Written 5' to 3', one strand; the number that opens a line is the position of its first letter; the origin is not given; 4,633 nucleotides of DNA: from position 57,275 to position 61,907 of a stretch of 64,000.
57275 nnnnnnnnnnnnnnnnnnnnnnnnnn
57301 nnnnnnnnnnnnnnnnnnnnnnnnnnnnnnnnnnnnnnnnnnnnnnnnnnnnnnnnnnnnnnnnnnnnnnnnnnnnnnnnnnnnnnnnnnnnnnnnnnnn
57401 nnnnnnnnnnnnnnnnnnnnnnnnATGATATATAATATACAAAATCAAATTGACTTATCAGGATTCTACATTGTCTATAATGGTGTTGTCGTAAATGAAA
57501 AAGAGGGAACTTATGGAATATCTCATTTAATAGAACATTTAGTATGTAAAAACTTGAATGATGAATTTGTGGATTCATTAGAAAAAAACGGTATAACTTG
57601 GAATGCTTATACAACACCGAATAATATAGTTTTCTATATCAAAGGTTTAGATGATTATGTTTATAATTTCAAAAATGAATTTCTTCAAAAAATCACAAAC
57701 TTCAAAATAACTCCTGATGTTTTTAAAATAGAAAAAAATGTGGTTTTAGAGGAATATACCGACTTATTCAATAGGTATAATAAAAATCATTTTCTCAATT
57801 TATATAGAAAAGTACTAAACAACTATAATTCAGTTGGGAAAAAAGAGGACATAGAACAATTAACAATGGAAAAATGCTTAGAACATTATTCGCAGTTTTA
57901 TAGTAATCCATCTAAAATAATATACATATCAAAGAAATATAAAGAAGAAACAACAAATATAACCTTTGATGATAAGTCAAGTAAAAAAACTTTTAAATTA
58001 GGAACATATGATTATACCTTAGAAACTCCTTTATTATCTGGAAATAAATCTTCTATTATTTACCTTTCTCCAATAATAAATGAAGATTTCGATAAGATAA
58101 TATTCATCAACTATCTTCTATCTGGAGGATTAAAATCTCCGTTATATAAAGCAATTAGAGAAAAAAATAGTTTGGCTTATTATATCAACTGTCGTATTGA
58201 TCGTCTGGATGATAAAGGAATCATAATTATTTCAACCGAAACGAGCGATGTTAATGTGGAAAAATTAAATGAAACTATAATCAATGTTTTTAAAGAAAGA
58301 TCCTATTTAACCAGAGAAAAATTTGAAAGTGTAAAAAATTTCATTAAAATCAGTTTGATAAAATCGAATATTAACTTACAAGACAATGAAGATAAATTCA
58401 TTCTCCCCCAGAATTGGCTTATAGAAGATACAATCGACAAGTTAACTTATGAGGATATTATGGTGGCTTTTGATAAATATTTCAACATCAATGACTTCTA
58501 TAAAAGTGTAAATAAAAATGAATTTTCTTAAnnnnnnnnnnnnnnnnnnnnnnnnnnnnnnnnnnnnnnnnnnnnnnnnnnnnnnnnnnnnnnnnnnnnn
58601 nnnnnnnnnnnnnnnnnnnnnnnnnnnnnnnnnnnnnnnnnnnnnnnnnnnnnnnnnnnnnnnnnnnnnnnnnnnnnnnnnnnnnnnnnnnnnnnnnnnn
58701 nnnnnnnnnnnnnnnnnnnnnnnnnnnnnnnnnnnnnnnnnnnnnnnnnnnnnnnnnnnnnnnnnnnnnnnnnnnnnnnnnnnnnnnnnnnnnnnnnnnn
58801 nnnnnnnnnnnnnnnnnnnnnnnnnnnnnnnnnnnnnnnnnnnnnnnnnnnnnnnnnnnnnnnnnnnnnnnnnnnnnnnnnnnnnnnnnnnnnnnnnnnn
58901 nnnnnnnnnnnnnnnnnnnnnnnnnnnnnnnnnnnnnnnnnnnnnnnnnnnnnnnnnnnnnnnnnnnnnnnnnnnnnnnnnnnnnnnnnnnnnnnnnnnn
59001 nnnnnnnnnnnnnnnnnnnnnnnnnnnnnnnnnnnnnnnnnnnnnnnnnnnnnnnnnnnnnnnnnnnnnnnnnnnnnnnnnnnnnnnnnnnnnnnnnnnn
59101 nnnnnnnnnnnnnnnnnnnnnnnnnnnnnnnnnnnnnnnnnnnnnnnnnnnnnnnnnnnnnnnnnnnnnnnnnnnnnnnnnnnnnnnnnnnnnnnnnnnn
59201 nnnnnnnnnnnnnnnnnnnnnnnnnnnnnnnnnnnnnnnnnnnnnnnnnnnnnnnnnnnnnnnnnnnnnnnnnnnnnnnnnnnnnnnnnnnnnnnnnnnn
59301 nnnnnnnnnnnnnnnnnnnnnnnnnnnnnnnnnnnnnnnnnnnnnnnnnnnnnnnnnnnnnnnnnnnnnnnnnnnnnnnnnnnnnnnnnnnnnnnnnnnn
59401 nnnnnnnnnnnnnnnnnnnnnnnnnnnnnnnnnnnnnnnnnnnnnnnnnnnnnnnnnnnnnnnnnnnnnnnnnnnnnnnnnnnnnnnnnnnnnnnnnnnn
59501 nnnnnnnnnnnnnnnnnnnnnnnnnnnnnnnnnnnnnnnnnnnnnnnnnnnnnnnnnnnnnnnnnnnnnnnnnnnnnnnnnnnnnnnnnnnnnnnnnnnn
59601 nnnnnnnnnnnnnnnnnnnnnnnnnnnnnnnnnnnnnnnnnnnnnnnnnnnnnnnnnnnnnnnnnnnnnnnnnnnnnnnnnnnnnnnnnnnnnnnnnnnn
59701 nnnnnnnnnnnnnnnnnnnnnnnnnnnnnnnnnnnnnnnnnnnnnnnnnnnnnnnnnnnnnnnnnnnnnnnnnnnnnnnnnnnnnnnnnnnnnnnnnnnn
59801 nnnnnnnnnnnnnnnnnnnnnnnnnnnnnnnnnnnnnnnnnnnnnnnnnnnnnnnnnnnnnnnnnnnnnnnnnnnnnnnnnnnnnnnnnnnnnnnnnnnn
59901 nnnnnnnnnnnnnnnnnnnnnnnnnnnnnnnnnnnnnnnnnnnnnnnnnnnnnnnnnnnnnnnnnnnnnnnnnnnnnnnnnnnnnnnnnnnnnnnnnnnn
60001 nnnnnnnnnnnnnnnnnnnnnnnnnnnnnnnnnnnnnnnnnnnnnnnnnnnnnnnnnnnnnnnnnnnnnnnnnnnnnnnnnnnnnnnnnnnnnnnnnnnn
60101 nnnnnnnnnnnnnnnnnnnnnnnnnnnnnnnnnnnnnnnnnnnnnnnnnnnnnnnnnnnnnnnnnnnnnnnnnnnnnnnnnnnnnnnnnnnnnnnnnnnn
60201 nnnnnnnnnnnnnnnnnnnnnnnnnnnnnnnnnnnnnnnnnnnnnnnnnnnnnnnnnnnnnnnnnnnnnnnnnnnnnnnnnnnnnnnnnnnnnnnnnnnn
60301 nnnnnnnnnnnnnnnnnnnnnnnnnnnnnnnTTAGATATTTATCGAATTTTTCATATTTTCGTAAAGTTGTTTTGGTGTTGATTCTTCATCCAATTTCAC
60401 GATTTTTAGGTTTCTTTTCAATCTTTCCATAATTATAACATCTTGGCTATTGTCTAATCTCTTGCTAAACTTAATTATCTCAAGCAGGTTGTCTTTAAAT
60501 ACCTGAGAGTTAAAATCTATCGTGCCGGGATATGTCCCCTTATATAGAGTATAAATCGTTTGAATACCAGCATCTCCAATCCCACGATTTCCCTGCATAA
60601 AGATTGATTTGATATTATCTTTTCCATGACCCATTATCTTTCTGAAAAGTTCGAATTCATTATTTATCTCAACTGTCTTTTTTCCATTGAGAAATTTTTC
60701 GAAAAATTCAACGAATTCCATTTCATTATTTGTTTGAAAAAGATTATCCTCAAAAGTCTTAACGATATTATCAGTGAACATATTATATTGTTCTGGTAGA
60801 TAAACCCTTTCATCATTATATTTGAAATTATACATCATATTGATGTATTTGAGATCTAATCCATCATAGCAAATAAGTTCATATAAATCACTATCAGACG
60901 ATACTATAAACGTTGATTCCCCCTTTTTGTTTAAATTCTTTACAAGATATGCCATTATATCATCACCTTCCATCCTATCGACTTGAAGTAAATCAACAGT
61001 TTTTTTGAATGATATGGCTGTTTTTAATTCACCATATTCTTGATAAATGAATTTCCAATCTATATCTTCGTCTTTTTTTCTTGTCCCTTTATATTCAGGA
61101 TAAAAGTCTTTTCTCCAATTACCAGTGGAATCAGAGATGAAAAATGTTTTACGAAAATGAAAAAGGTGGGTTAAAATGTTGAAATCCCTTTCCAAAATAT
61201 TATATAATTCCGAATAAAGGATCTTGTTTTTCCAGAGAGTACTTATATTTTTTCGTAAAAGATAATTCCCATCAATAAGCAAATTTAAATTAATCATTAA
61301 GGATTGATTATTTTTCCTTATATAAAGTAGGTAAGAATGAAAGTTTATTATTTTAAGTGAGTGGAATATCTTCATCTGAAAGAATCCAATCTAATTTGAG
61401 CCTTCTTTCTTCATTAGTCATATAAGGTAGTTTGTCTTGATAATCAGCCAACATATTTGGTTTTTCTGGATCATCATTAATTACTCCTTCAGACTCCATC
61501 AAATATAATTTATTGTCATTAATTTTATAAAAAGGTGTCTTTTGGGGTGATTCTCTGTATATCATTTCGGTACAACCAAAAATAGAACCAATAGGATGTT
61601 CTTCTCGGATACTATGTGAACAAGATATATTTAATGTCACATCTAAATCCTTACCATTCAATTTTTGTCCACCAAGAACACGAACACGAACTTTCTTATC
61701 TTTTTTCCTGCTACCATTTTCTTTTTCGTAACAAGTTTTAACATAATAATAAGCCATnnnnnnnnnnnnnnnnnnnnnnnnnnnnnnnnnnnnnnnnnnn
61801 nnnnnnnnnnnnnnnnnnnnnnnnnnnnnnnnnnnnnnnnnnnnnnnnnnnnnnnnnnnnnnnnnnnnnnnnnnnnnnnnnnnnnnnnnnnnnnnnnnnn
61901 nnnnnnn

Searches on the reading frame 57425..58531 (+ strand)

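Call 10: search_protein_families(library=pfam, proteins=[window:57425-58531:+], max_evalue=0.01)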
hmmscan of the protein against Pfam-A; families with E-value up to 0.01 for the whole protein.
window:57425-58531:+ (368 aa): 3 families
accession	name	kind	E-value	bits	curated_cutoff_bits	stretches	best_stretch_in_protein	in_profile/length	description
PF00675.25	Peptidase_M16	-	8.7e-12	45.6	22.3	1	24-133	25-138/149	Insulinase (Peptidase family M16)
PF05193.26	Peptidase_M16_C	-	2.1e-11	44.5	23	1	203-305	73-179/181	Peptidase M16 inactive domain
PF16187.10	Peptidase_M16_M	-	1.7e-05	24.5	29.7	1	33-132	174-272/284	Middle or third domain of peptidase_M16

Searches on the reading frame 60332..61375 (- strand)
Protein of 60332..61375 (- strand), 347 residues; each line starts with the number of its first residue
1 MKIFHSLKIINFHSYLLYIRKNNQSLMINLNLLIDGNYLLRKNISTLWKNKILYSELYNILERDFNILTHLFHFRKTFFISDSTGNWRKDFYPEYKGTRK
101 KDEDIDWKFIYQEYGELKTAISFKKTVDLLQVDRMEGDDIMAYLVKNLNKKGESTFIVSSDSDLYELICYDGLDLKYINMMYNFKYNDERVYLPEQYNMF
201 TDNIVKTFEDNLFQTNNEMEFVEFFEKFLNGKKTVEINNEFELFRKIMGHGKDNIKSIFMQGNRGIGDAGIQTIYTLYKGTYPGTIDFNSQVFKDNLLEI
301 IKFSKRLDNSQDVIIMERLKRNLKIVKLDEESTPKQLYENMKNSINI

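Call 10: search_protein_families(library=pfam, proteins=[window:60332-61375:-], max_evalue=0.01)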
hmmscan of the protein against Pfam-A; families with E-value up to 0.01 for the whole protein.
window:60332-61375:- (347 aa): 1 family
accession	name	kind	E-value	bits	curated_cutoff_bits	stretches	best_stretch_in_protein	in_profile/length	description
PF02739.22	5_3_exonuc_N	-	9.8e-14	51.8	34.3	1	32-177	3-146/164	5'-3' exonuclease, N-terminal resolvase-like domain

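Call 43: search_protein_families(library=phrogs, proteins=[window:60332-61375:-], max_evalue=0.001)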
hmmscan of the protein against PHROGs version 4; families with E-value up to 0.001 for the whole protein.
window:60332-61375:- (347 aa): 2 families
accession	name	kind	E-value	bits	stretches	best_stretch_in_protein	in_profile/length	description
phrog_107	-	DNA, RNA and nucleotide metabolism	2e-21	77.7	1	32-333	122-365/542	exonuclease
phrog_32545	-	unknown function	0.00025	21.8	1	72-168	45-143/186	-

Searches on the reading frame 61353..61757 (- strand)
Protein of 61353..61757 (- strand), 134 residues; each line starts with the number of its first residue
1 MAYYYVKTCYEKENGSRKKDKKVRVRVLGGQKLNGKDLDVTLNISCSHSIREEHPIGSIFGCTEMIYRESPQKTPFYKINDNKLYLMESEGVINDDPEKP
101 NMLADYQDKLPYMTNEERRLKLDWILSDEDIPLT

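Call 10: search_protein_families(library=pfam, proteins=[window:61353-61757:-], max_evalue=0.01)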
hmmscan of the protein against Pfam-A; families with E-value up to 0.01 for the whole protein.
window:61353-61757:- (134 aa): 0 families

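Call 43: search_protein_families(library=phrogs, proteins=[window:61353-61757:-], max_evalue=0.001)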
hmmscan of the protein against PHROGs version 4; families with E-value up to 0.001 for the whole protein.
window:61353-61757:- (134 aa): 0 families
